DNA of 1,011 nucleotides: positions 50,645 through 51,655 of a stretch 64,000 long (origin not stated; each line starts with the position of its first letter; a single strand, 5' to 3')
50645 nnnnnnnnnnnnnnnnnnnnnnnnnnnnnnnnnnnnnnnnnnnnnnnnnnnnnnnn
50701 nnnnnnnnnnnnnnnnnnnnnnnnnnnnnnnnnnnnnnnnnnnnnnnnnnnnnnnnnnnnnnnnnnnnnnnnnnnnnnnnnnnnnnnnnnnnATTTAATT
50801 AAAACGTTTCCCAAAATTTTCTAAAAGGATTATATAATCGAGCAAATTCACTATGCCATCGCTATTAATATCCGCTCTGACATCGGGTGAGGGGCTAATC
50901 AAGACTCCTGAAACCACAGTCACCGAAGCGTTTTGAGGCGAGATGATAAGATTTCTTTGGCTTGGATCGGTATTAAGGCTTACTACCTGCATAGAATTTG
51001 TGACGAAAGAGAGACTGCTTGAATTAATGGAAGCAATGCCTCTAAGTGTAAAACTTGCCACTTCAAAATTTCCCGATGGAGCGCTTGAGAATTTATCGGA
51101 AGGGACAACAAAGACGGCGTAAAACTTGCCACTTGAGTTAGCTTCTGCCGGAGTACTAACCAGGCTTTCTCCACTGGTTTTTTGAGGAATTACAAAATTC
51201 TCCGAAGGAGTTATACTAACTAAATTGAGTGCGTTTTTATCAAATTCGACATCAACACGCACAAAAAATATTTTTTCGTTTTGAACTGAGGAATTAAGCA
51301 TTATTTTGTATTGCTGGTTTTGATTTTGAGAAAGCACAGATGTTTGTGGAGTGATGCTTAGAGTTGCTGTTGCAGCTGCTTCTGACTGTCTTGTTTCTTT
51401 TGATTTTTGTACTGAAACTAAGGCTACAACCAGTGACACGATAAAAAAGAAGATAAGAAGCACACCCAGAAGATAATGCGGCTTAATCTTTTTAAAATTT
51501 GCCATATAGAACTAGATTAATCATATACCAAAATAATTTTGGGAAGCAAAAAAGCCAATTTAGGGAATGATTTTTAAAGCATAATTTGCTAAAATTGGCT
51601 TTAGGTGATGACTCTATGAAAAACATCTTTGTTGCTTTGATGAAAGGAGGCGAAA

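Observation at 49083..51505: Cohesin-like plus dockerin-like modular surface proteins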

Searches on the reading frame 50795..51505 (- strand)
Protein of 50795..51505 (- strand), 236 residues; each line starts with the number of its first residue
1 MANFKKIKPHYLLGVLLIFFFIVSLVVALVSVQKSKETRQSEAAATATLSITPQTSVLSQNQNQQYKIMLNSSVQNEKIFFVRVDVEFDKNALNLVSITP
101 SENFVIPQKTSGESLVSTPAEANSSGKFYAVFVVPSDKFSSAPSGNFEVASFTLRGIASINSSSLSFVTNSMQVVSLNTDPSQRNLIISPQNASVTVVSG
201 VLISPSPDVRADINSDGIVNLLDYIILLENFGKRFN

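Call 3: search_protein_families(library=pfam, proteins=[window:50795-51505:-], max_evalue=1)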
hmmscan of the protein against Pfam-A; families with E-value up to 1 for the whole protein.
window:50795-51505:- (236 aa): 5 families
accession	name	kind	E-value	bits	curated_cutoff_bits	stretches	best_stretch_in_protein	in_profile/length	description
PF16492.10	Cadherin_C_2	-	0.037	15.2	31.5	1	17-82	17-84/85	Cadherin cytoplasmic C-terminal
PF22076.2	Cep192_D6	-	0.044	14.4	35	0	46-78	44-76/101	Cep192 domain 6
PF00404.24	Dockerin_1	-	0.064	13.9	22.9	1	209-227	34-52/57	Dockerin type I domain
PF25184.1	YxzE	-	0.13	13.7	40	1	14-52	6-35/65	YxzE-like putative bacteriocin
PF20153.4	DUF6535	-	0.57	10.5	23.9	1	13-78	23-88/177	Family of unknown function (DUF6535)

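Call 4: search_protein_families(library=ncbifam, proteins=[window:50795-51505:-], max_evalue=1)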
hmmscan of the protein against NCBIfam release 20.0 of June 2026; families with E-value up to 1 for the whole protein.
window:50795-51505:- (236 aa): 2 families
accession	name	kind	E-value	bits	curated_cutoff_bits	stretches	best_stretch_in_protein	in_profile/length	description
NF006146.0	PRK08295.1-3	equivalog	0.063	12.8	414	1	30-109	71-150/218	RNA polymerase factor sigma-70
NF051433.1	ArfC_sunset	exception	0.16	12.5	100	1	11-79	13-81/160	channel accessory protein ArfC, sunset domain variant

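Call 10: find_homologous_proteins(query=window:50795-51505:-)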
Query window:50795-51505:- (236 aa): 3 proteins with E <= 0.001 among 748 candidates.
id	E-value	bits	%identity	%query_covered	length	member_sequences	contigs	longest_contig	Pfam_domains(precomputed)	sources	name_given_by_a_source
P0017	1.9e-139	480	100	100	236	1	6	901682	-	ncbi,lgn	-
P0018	2.5e-125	434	86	100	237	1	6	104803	-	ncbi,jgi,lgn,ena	-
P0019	2.6e-68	248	51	100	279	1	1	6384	-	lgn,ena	-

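Call 18: search_solved_structures(query=window:50795-51505:-, max_evalue=10)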
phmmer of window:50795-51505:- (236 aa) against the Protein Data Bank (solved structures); distinct sequences matched with E-value up to 10: 6.
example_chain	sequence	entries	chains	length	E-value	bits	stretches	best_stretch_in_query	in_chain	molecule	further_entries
2y3n_B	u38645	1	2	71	2.1e-07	34.2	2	204-234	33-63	CELLULOSOMAL FAMILY-48 PROCESSIVE GLYCOSIDE HYDROLASE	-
7zjd_A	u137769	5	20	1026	1.2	12.1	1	12-79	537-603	Transient receptor potential cation channel subfamily V member 2,Enhanced green fluorescen | Transient receptor potential cation channel subfamily V member 2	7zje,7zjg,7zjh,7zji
9gvb_B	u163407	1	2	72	1.5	11.9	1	201-233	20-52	Group 2 dockerin from R. flavefaciens FD-1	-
4dh2_B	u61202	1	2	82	1.7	11.7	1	209-227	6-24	Dockerin type 1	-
7r5y_A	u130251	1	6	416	1.9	11.5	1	107-156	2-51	Histidine acid phosphatase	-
3ul4_B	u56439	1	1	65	3.4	10.7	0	210-232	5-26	Cellulosome enzyme, dockerin type I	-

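Call 38: search_protein_representatives(alignment_id=A1)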
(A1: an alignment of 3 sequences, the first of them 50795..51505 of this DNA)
Query: 3 sequences, 237 profile positions. Proteins with E-value up to 0.001 (for the whole library): 669; up to 1e-10: 65; up to 1e-30: 3. The best 150 are listed.
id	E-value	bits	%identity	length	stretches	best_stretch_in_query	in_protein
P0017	1.9e-139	479.2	-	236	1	1-237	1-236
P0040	3.0e-69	249.4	-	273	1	8-235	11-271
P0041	1.7e-39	152.0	-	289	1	12-236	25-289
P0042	2.1e-28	115.7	-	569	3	18-179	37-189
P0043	5.8e-24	101.2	-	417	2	4-177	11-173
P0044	7.4e-24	100.8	-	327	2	9-234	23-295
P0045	1.5e-23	99.8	-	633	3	47-237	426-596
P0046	3.4e-23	98.7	-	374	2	11-208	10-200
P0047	6.3e-22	94.5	-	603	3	16-207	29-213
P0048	1.7e-21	93.1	-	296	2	8-235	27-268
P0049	1.7e-21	93.1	-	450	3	15-210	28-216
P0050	5.8e-21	91.4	-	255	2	17-235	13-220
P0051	4.7e-20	88.4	-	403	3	47-235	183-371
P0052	1.2e-19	87.1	-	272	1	25-235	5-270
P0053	4.3e-19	85.3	-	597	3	15-201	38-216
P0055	9.8e-19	84.1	-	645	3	16-205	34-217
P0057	2.5e-17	79.5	-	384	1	10-236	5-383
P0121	1.5e-09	54.0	-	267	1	19-227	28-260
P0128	3.2e-09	53.0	-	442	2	194-236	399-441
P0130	3.3e-09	52.9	-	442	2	203-236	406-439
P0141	6.3e-09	52.0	-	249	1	63-227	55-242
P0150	1.3e-08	50.9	-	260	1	191-236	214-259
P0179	1.6e-07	47.4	-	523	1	184-235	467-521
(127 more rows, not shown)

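Call 50: predict_structure(alignment_id=A5)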
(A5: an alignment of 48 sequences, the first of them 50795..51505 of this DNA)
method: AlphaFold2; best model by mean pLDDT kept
length: 236 residues; sequences in the alignment: 48
mean_pLDDT: 90.7   pTM: 0.73
mean pLDDT of the five models: 90.7, 89.9, 89.7, 89.5, 89.2
residues with pLDDT >= 90: 172; 70-90: 41; 50-70: 22; < 50: 1
segments of 3 or more residues with pLDDT < 50: none
pLDDT, mean of each block of 10 residues (from residue 1): 74 95 96 67 82 97 98 94 98 98 97 97 98 97 98 94 94 94 92 94 67 88 90 68
secondary structure, 60 per line:
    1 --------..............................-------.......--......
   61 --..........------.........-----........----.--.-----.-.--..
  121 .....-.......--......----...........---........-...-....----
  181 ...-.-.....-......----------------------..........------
elements in order: H9-38 E46-52 E55-60 E63-72 E79-87 E93-100 H119-125 E127-133 H136-141 E146-156 E160-167 E173-176 E187-191 E193-198 H221-230

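Call 56: find_encoding_contigs(protein=P0017, flank=1000, max_places=6)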
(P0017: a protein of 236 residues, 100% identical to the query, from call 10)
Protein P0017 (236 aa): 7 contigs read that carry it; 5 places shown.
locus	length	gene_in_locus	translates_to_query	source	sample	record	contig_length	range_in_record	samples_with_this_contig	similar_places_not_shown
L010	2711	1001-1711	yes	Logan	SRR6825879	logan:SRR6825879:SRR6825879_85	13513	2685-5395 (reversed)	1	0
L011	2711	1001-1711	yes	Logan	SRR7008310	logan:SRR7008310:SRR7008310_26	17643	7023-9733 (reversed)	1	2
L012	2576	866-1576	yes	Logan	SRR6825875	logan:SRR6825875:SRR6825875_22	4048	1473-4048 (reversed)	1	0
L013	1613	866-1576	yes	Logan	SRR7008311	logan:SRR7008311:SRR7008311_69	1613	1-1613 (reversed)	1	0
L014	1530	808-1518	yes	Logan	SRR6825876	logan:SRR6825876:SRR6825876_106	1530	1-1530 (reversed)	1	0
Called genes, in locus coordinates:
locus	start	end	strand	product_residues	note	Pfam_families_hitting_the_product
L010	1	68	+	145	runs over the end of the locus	-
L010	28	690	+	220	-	PF01351:RNase_HII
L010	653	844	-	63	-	PF01165:Ribosomal_S21 (weak)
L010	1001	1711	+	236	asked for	-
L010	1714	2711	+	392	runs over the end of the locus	PF00963:Cohesin, PF00404:Dockerin_1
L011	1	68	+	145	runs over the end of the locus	-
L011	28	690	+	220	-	PF01351:RNase_HII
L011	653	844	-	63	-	PF01165:Ribosomal_S21 (weak)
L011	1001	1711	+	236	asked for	-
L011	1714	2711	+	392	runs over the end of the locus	PF00963:Cohesin, PF00404:Dockerin_1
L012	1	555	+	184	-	?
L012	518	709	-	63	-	PF01165:Ribosomal_S21 (weak)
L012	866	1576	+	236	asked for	-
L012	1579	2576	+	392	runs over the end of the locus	PF00963:Cohesin, PF00404:Dockerin_1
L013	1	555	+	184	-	?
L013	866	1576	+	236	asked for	-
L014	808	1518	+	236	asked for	-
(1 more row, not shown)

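Call 57: fold_search(model_id=the predicted structure, library=pdb)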
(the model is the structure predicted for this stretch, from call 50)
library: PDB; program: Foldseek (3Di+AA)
matches with E <= 10: 1995; with E <= 0.001: 115
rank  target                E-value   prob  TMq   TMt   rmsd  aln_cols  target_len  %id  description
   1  6kgf_C                1.3e-11  1.00  0.48  0.75   3.2       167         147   16  Crystal structure of CaDoc0917(R16D)-CaCohA2 complex at pH 8.2 (released 2020-07-08)
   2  6kgc_A                3.3e-11  1.00  0.48  0.75   3.5       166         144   17  Crystal structure of CaDoc0917(R49D)-CaCohA2 complex at pH 5.4 (released 2020-07-08)
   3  5lxv_A                8.3e-11  1.00  0.50  0.67   4.5       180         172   14  Crystal structure of Ruminococcus flavefaciens scaffoldin C cohesin in complex with a dockerin from an uncharacterized (released 2016-10-19)
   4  5lxv_C                9.3e-11  1.00  0.48  0.65   4.4       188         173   12  Crystal structure of Ruminococcus flavefaciens scaffoldin C cohesin in complex with a dockerin from an uncharacterized (released 2016-10-19)
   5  6kgd_A                1.7e-10  1.00  0.48  0.74   3.5       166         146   16  Crystal structure of CaDoc0917(R49D)-CaCohA2 complex at pH 8.0 (released 2020-07-08)
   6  6kgf_A                1.9e-10  1.00  0.48  0.75   3.5       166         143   17  Crystal structure of CaDoc0917(R16D)-CaCohA2 complex at pH 8.2 (released 2020-07-08)
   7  6kge_A                2.8e-10  1.00  0.47  0.76   3.3       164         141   16  Crystal structure of CaDoc0917(R16D)-CaCohA2 complex at pH 5.5 (released 2020-07-08)
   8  4dh2_C                8.7e-10  1.00  0.44  0.64   4.6       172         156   10  Crystal structure of Coh-OlpC(Cthe_0452)-Doc435(Cthe_0435) complex: A novel type I Cohesin-Dockerin complex from Clost (released 2012-11-28)
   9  4dh2_A                1.7e-09  1.00  0.47  0.68   4.3       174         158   10  Crystal structure of Coh-OlpC(Cthe_0452)-Doc435(Cthe_0435) complex: A novel type I Cohesin-Dockerin complex from Clost (released 2012-11-28)
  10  2jh2_A                2.5e-09  1.00  0.45  0.75   3.5       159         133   14  X-ray crystal structure of a cohesin-like module from Clostridium perfringens (released 2007-11-06)
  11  6kg8_MODEL_1_A        2.6e-09  1.00  0.46  0.67   3.3       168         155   17  Solution structure of CaCohA2 from Clostridium acetobutylicum (released 2020-07-08)
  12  4uyp_C                4.6e-09  1.00  0.49  0.76   3.2       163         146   13  High resolution structure of the third cohesin ScaC in complex with the ScaB dockerin with a mutation in the N-termina (released 2015-04-15)
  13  4ums                  6.1e-09  1.00  0.49  0.72   4.7       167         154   15  The crystal structure of the seventh ScaB type I cohesin from Pseudobacteroides cellulosolvens (released 2015-05-06)
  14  4uyp_A                6.5e-09  1.00  0.46  0.72   3.9       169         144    9  High resolution structure of the third cohesin ScaC in complex with the ScaB dockerin with a mutation in the N-termina (released 2015-04-15)
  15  5nrm_A                6.5e-09  1.00  0.46  0.73   4.2       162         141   17  Crystal structure of the sixth cohesin from Acetivibrio cellulolyticus' scaffoldin B in complex with Cel5 dockerin S51 (released 2018-01-31)
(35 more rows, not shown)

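Call 73: search_protein_families(library=pfam, proteins=[P0057, P0128, P0130, P0150, P0179, P0042, P0043, P0055, P0121, P0141], max_evalue=0.001)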
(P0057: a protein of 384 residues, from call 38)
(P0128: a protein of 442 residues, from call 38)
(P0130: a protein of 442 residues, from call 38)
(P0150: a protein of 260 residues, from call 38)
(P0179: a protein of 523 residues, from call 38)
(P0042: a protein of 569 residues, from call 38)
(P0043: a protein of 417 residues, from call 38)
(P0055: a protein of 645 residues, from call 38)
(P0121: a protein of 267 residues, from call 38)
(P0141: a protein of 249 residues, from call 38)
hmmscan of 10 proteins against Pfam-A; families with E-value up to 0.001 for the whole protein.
P0057 (384 aa): 0 families

P0128 (442 aa): 0 families

P0130 (442 aa): 0 families

P0150 (260 aa): 1 family
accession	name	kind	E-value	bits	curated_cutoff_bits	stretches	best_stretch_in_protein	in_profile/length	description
PF00672.30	HAMP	-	5.1e-10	40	25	1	90-140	2-52/53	HAMP domain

P0179 (523 aa): 1 family
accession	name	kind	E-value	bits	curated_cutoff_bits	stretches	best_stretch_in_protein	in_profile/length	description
PF13229.12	Beta_helix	-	3.9e-10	40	25.9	1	6-167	8-148/158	Right handed beta helix region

P0042 (569 aa): 1 family
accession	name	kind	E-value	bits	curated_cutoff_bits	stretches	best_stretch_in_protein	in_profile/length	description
PF09137.17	Glucodextran_N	-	0.00016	21.8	24.1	0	98-155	86-143/263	Glucodextranase, domain N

P0043 (417 aa): 0 families

P0055 (645 aa): 0 families

P0121 (267 aa): 0 families

P0141 (249 aa): 0 families

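Call 80: find_encoding_contigs(protein=P0041, flank=6000, max_places=2)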
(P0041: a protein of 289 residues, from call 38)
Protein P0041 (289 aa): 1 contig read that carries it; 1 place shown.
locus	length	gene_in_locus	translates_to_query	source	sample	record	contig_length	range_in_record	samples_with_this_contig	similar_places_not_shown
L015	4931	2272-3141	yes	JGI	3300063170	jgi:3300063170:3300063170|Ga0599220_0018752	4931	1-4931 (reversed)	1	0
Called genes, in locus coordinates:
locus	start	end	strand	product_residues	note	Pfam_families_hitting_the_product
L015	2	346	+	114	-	?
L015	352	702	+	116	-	-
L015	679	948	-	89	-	-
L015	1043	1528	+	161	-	-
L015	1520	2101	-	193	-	PF00702:Hydrolase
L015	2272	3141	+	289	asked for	-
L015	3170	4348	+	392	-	PF00963:Cohesin, PF00404:Dockerin_1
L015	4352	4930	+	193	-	?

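Call 81: find_encoding_contigs(protein=P0040, flank=6000, max_places=2)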
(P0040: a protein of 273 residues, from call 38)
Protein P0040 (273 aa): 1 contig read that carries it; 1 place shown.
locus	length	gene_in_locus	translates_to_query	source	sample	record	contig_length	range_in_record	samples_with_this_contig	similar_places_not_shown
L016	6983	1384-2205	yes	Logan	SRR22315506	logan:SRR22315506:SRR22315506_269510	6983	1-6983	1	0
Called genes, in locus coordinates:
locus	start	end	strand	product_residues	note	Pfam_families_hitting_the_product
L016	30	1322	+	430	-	-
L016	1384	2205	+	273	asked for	-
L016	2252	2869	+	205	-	-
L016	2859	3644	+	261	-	PF00963:Cohesin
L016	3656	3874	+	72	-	-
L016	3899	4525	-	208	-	PF13482:RNase_H_2, PF10108:DNA_pol_B_exo2 (faint)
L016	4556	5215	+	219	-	-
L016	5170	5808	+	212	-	PF13623:SurA_N_2 (weak), PF09312:SurA_N, PF13624:SurA_N_3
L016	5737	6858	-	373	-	-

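Call 83: search_protein_families(library=pfam, proteins=[L016:30-1322:+, L016:4556-5215:+, L016:5737-6858:-, L015:1043-1528:+], max_evalue=0.1)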
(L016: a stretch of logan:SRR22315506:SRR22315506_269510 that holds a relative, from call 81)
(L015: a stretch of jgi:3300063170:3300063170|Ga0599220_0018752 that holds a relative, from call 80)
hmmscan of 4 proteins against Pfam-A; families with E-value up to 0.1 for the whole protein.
L016:30-1322:+ (430 aa): 1 family
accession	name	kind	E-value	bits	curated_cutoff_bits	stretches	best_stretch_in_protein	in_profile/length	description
PF00404.24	Dockerin_1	-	4.2e-05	24.1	22.9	1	376-423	1-51/57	Dockerin type I domain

L016:4556-5215:+ (219 aa): 2 families
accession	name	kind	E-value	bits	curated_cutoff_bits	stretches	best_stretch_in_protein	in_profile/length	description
PF02163.28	Peptidase_M50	-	0.019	14.8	27.2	1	51-104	10-88/221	Peptidase family M50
PF13398.12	Peptidase_M50B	-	0.022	14.9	26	1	38-76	12-50/201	Peptidase M50B-like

L016:5737-6858:- (373 aa): 1 family
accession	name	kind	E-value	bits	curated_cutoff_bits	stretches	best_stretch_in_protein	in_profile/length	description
PF11790.14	Glyco_hydro_cc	-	0.00031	20.8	21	1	109-293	50-209/237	Glycosyl hydrolase catalytic core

L015:1043-1528:+ (161 aa): 1 family
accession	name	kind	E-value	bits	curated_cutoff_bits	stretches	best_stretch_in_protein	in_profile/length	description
PF11560.13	LAP2alpha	-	0.091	12.6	25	0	78-138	44-103/234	Lamina-associated polypeptide 2 alpha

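Call 84: search_solved_structures(query=L016:30-1322:+, max_evalue=1)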
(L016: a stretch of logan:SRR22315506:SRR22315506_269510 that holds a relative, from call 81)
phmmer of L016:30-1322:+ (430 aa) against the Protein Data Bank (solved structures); distinct sequences matched with E-value up to 1: 5.
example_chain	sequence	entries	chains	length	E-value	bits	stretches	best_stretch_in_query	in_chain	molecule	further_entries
4ax2_A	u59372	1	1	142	0.15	14.1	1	147-198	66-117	RAP1B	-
6kg9_A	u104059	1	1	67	0.26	13.3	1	370-423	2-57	And cellulose-binding endoglucanase family 9 CelL ortholog dockerin domain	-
2mte_A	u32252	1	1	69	0.43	12.6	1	376-423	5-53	Cellulose 1,4-beta-cellobiosidase (reducing end) CelS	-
1daq_A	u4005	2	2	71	0.43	12.6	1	376-423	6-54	ENDOGLUCANASE SS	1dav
2vn5_B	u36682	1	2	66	0.95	11.5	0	376-423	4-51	ENDOGLUCANASE A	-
